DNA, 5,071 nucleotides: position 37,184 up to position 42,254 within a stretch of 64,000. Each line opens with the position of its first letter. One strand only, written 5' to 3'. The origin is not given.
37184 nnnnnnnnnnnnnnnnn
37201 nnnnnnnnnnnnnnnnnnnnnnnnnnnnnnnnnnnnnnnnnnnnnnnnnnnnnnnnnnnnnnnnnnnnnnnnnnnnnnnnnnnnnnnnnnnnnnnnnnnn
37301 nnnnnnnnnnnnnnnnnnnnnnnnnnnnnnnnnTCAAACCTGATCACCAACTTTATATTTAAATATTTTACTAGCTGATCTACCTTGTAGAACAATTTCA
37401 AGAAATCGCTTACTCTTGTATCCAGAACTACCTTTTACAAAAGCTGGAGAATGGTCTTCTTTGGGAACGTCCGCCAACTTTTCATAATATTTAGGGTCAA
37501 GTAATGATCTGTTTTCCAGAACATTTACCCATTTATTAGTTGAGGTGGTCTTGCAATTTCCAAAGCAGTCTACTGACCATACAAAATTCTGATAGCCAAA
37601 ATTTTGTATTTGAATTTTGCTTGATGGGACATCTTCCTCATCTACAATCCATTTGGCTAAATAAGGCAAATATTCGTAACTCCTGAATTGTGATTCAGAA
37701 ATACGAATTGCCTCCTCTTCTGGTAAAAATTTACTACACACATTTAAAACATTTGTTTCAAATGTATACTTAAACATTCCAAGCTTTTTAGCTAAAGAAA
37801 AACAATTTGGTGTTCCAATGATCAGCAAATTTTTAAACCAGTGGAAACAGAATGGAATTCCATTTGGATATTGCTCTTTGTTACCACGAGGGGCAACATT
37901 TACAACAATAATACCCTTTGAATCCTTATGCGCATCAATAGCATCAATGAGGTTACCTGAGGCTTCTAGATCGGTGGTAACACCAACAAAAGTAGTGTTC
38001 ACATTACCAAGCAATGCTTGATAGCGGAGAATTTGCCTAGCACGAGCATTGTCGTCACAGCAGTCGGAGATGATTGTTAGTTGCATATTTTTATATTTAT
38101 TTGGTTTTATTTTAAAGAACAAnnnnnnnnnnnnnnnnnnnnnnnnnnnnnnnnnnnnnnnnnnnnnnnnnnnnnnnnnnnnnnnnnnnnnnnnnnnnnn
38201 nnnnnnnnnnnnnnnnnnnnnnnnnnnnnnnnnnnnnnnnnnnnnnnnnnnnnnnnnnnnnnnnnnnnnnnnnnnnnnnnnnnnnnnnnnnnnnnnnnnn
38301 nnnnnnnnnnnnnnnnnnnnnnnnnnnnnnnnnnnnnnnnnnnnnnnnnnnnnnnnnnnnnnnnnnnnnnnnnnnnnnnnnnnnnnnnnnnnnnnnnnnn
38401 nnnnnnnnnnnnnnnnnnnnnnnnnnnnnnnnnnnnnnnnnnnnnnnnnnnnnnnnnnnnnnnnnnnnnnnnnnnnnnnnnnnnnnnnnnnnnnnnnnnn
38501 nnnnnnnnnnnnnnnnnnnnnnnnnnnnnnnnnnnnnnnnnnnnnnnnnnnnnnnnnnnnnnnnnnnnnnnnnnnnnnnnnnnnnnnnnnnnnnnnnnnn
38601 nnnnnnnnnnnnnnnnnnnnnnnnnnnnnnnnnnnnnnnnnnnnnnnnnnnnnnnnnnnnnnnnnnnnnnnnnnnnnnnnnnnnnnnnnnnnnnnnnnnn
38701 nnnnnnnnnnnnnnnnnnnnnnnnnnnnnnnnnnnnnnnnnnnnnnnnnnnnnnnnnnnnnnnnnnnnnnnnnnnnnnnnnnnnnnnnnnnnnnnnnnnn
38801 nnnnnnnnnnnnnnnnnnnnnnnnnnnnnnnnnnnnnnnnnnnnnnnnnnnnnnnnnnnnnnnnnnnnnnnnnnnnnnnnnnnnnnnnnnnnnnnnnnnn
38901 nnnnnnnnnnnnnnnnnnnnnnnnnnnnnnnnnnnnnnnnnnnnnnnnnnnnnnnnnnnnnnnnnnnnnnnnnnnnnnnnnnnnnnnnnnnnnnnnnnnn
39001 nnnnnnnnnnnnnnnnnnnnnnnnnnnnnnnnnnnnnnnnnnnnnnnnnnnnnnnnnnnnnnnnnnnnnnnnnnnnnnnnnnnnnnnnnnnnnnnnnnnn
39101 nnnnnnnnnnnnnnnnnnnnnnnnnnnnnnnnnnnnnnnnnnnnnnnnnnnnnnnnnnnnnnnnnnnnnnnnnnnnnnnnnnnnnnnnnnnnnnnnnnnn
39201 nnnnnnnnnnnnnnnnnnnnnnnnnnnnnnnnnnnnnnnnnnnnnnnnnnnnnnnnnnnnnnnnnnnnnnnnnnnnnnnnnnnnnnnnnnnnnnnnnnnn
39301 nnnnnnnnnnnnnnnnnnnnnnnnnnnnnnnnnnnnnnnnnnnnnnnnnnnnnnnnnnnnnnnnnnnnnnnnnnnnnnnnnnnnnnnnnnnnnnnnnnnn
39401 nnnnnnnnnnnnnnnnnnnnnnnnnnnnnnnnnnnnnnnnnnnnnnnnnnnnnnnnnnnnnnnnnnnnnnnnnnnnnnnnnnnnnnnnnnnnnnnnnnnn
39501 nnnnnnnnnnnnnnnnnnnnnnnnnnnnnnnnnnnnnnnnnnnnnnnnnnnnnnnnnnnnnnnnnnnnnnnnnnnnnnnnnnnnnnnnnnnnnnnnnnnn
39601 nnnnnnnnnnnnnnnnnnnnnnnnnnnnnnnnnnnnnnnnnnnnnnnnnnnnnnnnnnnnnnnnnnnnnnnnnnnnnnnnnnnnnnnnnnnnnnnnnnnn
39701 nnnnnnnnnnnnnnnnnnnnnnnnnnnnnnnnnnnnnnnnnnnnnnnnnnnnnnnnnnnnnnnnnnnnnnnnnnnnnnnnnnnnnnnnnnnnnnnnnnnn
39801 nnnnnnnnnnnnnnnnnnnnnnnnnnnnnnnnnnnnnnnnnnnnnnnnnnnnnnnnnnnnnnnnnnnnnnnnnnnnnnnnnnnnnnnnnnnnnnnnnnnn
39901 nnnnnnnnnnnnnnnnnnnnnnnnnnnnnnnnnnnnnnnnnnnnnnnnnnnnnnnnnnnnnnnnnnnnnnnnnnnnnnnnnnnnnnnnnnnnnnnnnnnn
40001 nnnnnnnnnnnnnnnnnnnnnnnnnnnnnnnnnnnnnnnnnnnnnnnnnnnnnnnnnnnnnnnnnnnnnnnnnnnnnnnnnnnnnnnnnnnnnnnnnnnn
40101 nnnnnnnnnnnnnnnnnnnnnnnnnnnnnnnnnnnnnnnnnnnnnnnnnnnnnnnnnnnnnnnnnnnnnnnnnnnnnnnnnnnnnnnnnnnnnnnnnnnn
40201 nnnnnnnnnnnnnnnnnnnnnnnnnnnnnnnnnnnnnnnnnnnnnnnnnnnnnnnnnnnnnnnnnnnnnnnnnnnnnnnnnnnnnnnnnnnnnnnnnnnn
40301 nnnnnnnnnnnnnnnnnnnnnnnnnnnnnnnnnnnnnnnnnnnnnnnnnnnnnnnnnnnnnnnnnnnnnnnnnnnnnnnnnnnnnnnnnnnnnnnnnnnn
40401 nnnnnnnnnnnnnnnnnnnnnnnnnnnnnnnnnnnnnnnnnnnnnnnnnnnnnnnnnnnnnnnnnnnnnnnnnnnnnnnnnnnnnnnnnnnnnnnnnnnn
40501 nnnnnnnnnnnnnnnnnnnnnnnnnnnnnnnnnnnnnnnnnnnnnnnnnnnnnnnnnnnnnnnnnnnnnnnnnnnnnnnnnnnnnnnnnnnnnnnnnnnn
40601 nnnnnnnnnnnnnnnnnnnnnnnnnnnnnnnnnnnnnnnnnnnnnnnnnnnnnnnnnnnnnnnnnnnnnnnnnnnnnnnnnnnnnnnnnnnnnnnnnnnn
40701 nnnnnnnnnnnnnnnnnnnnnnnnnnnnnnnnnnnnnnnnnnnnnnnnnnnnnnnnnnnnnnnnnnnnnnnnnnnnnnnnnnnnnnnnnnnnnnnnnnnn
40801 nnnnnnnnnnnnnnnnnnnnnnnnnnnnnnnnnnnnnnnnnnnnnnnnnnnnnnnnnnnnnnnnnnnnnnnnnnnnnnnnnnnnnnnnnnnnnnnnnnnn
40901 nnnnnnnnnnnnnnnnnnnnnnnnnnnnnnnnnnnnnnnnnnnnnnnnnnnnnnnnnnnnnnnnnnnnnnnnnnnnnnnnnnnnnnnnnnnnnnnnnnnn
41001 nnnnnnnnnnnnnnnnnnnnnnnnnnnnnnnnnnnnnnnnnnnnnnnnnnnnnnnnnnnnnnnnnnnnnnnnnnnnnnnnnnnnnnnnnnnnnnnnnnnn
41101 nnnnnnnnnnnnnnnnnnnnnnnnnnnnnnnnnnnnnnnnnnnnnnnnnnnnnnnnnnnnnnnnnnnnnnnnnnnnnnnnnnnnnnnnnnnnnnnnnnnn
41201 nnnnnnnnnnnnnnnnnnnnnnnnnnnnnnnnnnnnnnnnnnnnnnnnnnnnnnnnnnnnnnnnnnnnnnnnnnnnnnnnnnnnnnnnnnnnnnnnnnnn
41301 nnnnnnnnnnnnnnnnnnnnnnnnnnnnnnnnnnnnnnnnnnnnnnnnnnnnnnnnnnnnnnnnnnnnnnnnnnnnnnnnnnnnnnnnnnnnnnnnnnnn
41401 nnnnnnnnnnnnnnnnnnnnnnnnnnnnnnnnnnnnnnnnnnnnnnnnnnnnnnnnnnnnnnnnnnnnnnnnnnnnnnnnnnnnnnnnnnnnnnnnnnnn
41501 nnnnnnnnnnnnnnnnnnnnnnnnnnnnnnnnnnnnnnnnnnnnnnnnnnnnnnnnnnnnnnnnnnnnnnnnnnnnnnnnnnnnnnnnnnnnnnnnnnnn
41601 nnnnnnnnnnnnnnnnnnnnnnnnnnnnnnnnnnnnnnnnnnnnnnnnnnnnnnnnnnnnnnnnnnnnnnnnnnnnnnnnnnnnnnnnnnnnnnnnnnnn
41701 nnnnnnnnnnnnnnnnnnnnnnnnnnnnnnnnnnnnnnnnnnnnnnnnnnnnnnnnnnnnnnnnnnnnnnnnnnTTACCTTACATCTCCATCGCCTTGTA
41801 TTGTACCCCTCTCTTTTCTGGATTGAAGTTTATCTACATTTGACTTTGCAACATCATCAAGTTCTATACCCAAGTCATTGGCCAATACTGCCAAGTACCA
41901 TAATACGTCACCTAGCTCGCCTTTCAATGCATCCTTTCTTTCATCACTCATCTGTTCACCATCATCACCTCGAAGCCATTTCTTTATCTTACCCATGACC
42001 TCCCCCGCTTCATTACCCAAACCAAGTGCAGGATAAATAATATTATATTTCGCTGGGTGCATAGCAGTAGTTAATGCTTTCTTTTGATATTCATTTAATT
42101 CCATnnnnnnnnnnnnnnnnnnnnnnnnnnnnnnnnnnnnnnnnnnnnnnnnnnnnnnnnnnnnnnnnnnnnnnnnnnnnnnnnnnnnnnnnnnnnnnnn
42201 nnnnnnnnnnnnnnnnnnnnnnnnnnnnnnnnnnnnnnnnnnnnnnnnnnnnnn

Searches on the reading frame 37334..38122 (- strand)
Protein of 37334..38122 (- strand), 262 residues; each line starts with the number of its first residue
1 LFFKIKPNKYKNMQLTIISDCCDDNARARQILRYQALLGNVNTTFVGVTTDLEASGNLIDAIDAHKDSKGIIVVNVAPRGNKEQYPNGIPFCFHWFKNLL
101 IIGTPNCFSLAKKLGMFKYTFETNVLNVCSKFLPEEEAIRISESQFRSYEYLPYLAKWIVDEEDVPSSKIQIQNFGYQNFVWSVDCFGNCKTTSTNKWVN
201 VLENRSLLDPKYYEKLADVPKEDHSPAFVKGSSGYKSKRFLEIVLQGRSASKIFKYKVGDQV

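Call 4: search_protein_families(library=pfam, proteins=[window:37334-38122:-], max_evalue=1)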
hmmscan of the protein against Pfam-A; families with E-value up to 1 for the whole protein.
window:37334-38122:- (262 aa): 2 families
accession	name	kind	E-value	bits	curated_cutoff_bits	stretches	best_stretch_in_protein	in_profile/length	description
PF20257.3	SAM_HAT_C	-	0.0013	19.5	25.5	1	181-262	3-83/84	SAM hydroxide adenosyltransferase C-terminal domain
PF20830.2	Reovirus_bridge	-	0.054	14.4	27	0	137-195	8-66/102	Reovirus turret protein, bridge domain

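Call 19: search_protein_families(library=ncbifam, proteins=[window:37334-38122:-], max_evalue=1)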
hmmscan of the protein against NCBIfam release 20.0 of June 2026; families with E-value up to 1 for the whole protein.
window:37334-38122:- (262 aa): 0 families

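Call 59: search_solved_structures(query=window:37334-38086:-, max_evalue=10, show_alignments=1)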
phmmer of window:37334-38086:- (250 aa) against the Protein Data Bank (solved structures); distinct sequences matched with E-value up to 10: 1.
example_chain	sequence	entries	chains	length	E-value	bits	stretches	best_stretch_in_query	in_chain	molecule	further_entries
1wz6_A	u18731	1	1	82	0.91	12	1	194-225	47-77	HMG-BOX transcription factor BBX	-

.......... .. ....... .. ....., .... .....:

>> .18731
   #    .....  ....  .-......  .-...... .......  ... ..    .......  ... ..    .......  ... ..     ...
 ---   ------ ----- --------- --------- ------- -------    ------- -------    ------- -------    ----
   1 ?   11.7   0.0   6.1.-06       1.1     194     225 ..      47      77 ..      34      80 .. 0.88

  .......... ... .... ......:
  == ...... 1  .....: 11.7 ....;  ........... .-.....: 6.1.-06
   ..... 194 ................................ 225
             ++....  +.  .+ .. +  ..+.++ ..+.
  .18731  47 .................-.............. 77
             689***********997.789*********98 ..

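Call 79: find_homologous_proteins(query=window:37334-38086:-, max_evalue=0.001)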
Query window:37334-38086:- (250 aa): 113 proteins with E <= 0.001 among 306 candidates.
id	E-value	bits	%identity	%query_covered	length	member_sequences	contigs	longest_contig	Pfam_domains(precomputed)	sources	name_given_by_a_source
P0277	9.1e-108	377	68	100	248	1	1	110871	PF20257.4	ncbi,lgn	-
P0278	2.0e-106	373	67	100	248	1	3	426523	-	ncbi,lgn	-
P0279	2.7e-104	366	95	68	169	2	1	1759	-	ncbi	-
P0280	1.6e-103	363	68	96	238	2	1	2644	-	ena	-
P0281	2.8e-103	363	65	100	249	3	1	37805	-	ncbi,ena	-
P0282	7.1e-103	361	64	99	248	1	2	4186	-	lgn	-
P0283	7.9e-99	348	62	99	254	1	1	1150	-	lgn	-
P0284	4.7e-98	345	64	100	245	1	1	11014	-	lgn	-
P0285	2.7e-93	330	61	100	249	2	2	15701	-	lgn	-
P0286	5.4e-91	322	60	100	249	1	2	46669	PF20257.4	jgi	jgi:hypothetical protein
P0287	2.2e-90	320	61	100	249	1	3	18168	-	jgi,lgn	jgi:hypothetical protein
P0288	2.1e-88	314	59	98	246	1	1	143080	-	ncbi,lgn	-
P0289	2.4e-88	314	59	100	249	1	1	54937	PF20257.4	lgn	-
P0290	1.2e-87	311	59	99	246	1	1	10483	PF20257.4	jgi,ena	-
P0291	1.1e-86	308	58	100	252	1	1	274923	-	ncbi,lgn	ncbi:MAG: hypothetical protein V4439_00585 [Patescibacteria group bacterium]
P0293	5.1e-83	296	55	99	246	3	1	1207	PF20257.4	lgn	-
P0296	1.3e-81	292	56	99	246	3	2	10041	PF20257.4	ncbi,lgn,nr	ncbi:MAG: SAM-dependent chlorinase/fluorinase [Candidatus Pacebacteria bacterium]|nr:SAM-dependent c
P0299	8.8e-67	243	49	99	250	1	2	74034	-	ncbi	-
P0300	1.1e-62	230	49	99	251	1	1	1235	PF20257.4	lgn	-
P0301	1.4e-61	226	48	100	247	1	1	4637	PF20257.4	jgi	jgi:hypothetical protein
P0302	3.1e-60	222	47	99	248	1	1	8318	PF20257.4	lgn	-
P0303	7.7e-59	217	48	100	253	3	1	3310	PF20257.4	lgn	-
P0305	7.0e-53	198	43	100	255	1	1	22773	PF20257.4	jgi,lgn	jgi:hypothetical protein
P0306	9.8e-52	194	43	99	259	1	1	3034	PF20257.4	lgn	-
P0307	1.8e-51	193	43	99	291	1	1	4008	PF20257.4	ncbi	-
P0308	8.5e-51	191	43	99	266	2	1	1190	PF20257.4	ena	-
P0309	9.8e-51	190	43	99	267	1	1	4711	PF20257.4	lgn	-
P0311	1.9e-49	186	42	100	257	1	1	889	PF20257.4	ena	-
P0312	2.0e-49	186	42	99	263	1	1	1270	PF20257.4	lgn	-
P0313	4.0e-49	185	41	98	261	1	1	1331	PF20257.4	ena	-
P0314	9.1e-49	184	42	99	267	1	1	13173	PF20257.4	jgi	jgi:hypothetical protein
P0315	1.1e-48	184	43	99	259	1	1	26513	PF20257.4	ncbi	-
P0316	1.5e-48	183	42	100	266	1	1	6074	PF20257.4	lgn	-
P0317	2.8e-48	182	41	98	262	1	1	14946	PF20257.4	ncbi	-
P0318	4.3e-48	182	41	100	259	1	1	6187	PF20257.4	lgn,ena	-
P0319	6.3e-48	181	43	100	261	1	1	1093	PF20257.4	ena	-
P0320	2.0e-46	176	42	100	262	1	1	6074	PF20257.4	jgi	jgi:hypothetical protein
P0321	2.1e-46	176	42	100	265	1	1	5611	PF20257.4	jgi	jgi:hypothetical protein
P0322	2.4e-46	176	42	99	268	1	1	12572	PF20257.4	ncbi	-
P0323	2.6e-46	176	43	99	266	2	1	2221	PF20257.4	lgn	-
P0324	4.4e-46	175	41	100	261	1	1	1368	PF20257.4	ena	-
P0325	4.9e-46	175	41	100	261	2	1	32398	PF20257.4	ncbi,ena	-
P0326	5.7e-46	175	42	99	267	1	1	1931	PF20257.4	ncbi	-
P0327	7.4e-46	175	41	97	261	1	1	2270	PF20257.4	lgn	-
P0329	3.5e-45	172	41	100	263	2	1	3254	PF20257.4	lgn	-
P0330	5.2e-45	172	43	99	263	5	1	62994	PF20257.4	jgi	-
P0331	5.3e-45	172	42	100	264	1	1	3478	PF20257.4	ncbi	-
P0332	5.4e-45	172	42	100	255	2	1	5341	PF20257.4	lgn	-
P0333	9.7e-45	171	40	99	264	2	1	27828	PF20257.4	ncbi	-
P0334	1.7e-44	170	39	99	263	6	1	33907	PF20257.4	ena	-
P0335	2.4e-44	170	38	100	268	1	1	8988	PF20257.4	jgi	jgi:hypothetical protein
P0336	4.3e-44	169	41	99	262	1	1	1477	PF20257.4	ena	-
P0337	5.0e-44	169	41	99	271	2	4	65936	PF20257.4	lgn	-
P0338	1.1e-43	167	41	100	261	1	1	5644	PF20257.4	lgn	-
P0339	1.4e-43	167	39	100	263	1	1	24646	PF20257.4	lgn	-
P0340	1.7e-43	167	39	100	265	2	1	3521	PF20257.4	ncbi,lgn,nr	ncbi:SAM-dependent chlorinase/fluorinase [Candidatus Uhrbacteria bacterium]|nr:SAM-dependent chlorin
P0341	2.2e-43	166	38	100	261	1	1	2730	PF20257.4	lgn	-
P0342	3.8e-43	166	39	94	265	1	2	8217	PF20257.4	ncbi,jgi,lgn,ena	-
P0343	4.2e-43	165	39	99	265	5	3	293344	PF20257.4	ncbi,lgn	-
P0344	4.3e-43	165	38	99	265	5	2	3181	PF20257.4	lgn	-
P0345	4.7e-43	165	42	100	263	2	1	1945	PF20257.4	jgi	-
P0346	9.5e-43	164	41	100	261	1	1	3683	PF20257.4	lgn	-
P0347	1.3e-42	164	38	99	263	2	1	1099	PF20257.4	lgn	-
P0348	1.7e-42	163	39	100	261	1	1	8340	PF20257.4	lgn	-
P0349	2.5e-42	163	40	100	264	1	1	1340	PF20257.4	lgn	-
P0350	4.3e-42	162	39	100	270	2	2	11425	PF20257.4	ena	-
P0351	5.1e-42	162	38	100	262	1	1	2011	PF20257.4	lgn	-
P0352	6.9e-42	162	36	100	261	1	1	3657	PF20257.4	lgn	-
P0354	2.5e-41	160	41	100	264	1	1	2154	PF20257.4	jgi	-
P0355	3.0e-41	159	40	100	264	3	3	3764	PF20257.4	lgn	-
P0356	3.2e-41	159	41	99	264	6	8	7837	PF20257.4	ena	-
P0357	3.7e-41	159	39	100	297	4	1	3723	PF20257.4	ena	-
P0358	3.8e-41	159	39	99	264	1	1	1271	PF20257.4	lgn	-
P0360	4.3e-41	159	37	100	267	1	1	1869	PF20257.4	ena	-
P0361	4.4e-41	159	40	100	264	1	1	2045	PF20257.4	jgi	-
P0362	5.1e-41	159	38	100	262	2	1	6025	PF20257.4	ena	-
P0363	5.9e-41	158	40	99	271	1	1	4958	PF20257.4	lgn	-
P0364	1.0e-40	158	38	99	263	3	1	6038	PF20257.4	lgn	-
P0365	1.1e-40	158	40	89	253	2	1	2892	PF20257.4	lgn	-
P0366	2.0e-40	157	38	100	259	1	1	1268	PF20257.4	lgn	-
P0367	2.7e-40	156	40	100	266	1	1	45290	PF20257.4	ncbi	-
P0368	3.0e-40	156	39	99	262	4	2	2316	PF20257.4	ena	-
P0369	1.5e-39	154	38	100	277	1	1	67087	PF20257.4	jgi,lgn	jgi:hypothetical protein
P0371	3.4e-39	153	38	100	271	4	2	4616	PF20257.4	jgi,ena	-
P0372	4.5e-39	152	39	99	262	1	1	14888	PF20257.4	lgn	-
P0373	7.7e-39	152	39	100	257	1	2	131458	PF20257.4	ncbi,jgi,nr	ncbi:hypothetical protein C4552_03820 [Candidatus Parcubacteria bacterium]|nr:MAG: hypothetical prot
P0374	1.3e-38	151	37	88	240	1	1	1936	PF20257.4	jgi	jgi:hypothetical protein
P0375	1.5e-38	151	39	100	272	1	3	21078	PF20257.4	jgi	jgi:hypothetical protein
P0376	1.1e-37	148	39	100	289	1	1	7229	PF20257.4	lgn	-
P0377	6.1e-37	145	38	99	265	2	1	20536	PF20257.4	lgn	-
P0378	8.6e-37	145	38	96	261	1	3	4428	PF20257.4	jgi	jgi:hypothetical protein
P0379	1.0e-36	145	39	94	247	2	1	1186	PF20257.4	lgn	-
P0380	1.5e-36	144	39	99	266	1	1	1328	PF20257.4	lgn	-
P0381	2.9e-36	143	41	96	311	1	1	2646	PF20257.4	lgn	-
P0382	3.0e-36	143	39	100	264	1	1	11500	PF20257.4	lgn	-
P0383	3.5e-36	143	39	99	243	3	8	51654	PF20257.4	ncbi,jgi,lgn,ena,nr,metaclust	ncbi:hypothetical protein A3F62_01800 [Candidatus Woesebacteria bacterium RIFCSPHIGHO2_12_FULL_44_11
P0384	9.2e-36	141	39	94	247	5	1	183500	PF20257.4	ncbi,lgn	-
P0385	3.7e-35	139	39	88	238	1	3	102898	PF20257.4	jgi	jgi:hypothetical protein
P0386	1.6e-34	137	35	100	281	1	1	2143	PF20257.4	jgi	jgi:hypothetical protein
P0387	4.6e-33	133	35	100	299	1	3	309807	PF20257.4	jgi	jgi:hypothetical protein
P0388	3.3e-32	130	35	100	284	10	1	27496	PF20257.4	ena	-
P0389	8.2e-31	125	37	99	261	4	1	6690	PF20257.4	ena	-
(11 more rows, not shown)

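Call 80: find_encoding_contigs(protein=P0277, flank=4000, max_places=1)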
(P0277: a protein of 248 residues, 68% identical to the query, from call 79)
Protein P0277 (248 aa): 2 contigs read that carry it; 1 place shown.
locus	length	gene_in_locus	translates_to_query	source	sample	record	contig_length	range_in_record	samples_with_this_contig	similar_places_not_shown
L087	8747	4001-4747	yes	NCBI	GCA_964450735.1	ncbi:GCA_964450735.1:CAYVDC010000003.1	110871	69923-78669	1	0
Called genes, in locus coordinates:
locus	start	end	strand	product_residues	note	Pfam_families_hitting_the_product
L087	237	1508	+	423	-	PF01566:Nramp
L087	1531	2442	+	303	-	PF01544:CorA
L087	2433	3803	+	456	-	PF01406:tRNA-synt_1e, PF01921:tRNA-synt_1f (faint), PF09334:tRNA-synt_1g (faint), PF23493:CysS_C (weak)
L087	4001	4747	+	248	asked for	PF20257:SAM_HAT_C (faint)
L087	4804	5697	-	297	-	PF00226:DnaJ, PF01556:DnaJ_C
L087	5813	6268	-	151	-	-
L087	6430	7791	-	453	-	PF01336:tRNA_anti-codon, PF00152:tRNA-synt_2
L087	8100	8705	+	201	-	-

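Call 81: find_encoding_contigs(protein=P0278, flank=4000, max_places=1)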
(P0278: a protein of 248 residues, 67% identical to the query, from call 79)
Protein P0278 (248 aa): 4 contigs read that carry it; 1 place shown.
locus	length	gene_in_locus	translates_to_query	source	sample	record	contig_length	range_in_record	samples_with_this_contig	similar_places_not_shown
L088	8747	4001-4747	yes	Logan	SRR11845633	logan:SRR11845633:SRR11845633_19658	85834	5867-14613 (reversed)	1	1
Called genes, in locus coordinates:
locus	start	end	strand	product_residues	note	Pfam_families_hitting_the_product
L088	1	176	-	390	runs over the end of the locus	PF00899:ThiF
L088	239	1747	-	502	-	-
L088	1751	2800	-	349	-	PF02812:ELFV_dehydrog_N, PF00208:ELFV_dehydrog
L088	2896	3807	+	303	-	PF00491:Arginase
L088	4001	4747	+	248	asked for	-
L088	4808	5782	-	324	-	PF01916:DS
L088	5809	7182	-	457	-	PF00278:Orn_DAP_Arg_deC, PF02784:Orn_Arg_deC_N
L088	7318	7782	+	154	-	-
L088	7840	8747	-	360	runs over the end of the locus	PF00226:DnaJ, PF01556:DnaJ_C, PF00684:DnaJ_CXXCXGXG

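Call 82: find_encoding_contigs(protein=P0291, flank=4000, max_places=1)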
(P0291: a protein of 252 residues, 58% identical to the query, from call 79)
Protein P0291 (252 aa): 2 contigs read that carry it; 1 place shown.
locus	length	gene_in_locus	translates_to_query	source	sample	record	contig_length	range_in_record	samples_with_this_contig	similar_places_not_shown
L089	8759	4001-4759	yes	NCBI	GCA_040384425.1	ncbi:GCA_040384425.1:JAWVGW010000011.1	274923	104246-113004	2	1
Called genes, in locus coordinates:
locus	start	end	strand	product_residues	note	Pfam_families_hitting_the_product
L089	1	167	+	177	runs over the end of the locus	PF24838:8xMP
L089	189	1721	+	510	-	PF00117:GATase, PF07722:Peptidase_C26, PF02540:NAD_synthase (faint), PF00733:Asn_synthase (faint), PF01171:ATP_bind_3 (weak), PF00958:GMP_synt_C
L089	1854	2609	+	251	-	-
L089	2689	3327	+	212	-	-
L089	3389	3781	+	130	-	PF07681:DoxX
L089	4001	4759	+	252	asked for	-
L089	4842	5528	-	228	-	-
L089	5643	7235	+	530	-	PF03321:GH3, PF23571:GH3_M, PF23572:GH3_C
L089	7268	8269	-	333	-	PF00268:Ribonuc_red_sm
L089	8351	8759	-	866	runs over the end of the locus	PF03477:ATP-cone, PF00317:Ribonuc_red_lgN, PF02867:Ribonuc_red_lgC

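Call 85: find_encoding_contigs(protein=P0288, flank=1500, max_places=1)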
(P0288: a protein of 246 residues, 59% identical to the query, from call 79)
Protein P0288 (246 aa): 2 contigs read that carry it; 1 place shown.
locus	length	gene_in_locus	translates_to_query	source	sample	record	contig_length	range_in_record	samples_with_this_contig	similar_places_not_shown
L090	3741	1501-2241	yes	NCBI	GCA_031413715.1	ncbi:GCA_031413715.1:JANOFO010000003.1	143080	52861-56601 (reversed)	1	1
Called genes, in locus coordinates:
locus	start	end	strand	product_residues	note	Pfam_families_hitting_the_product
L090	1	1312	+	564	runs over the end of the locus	PF03485:Arg_tRNA_synt_N, PF00750:tRNA-synt_1d, PF05746:DALR_1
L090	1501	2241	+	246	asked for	-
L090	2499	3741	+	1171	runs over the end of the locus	PF00133:tRNA-synt_1, PF00300:His_Phos_1, PF00133:tRNA-synt_1, PF09334:tRNA-synt_1g (weak), PF08264:Anticodon_1, PF19302:DUF5915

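Call 86: find_encoding_contigs(protein=P0299, flank=1500, max_places=1)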
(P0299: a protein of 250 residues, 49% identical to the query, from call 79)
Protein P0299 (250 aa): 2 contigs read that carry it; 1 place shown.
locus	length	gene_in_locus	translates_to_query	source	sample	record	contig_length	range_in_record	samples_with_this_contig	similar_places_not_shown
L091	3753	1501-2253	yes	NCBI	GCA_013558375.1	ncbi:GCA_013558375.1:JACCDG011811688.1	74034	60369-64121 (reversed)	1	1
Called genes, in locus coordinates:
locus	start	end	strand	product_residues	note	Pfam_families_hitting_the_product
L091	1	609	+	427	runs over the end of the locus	PF13506:Glyco_transf_21, PF03142:Chitin_synth_2 (faint), PF00535:Glycos_transf_2, PF10111:Glyco_tranf_2_2 (faint), PF13641:Glyco_tranf_2_3, PF13632:Glyco_trans_2_3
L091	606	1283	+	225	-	-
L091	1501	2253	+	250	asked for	-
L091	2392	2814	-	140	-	-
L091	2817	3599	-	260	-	PF00889:EF_TS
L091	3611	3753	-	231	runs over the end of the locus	PF00318:Ribosomal_S2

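Call 87: find_encoding_contigs(protein=P0343, flank=1500, max_places=1)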
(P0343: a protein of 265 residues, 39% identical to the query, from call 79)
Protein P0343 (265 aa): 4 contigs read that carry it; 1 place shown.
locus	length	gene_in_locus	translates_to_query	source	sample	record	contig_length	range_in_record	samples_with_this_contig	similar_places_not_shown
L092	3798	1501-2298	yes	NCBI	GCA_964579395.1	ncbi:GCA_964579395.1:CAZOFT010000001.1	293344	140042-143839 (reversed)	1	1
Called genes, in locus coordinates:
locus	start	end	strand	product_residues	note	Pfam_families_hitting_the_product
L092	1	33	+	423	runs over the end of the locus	PF01566:Nramp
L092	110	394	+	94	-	-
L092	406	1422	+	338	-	PF08443:RimK (weak)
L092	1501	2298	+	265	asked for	PF20257:SAM_HAT_C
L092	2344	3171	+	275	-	-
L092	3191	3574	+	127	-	-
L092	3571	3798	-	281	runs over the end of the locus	-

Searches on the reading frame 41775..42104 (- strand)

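Call 43: search_protein_families(library=pfam, proteins=[window:41775-42104:-], max_evalue=0.001)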
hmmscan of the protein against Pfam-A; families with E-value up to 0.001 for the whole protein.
window:41775-42104:- (109 aa): 2 families
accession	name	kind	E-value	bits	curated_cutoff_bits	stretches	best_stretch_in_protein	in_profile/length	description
PF03819.22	MazG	-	7.4e-13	49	22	1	29-98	10-71/74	MazG nucleotide pyrophosphohydrolase domain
PF12643.12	MazG-like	-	5.9e-05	23.7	27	1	52-94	26-68/85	MazG-like family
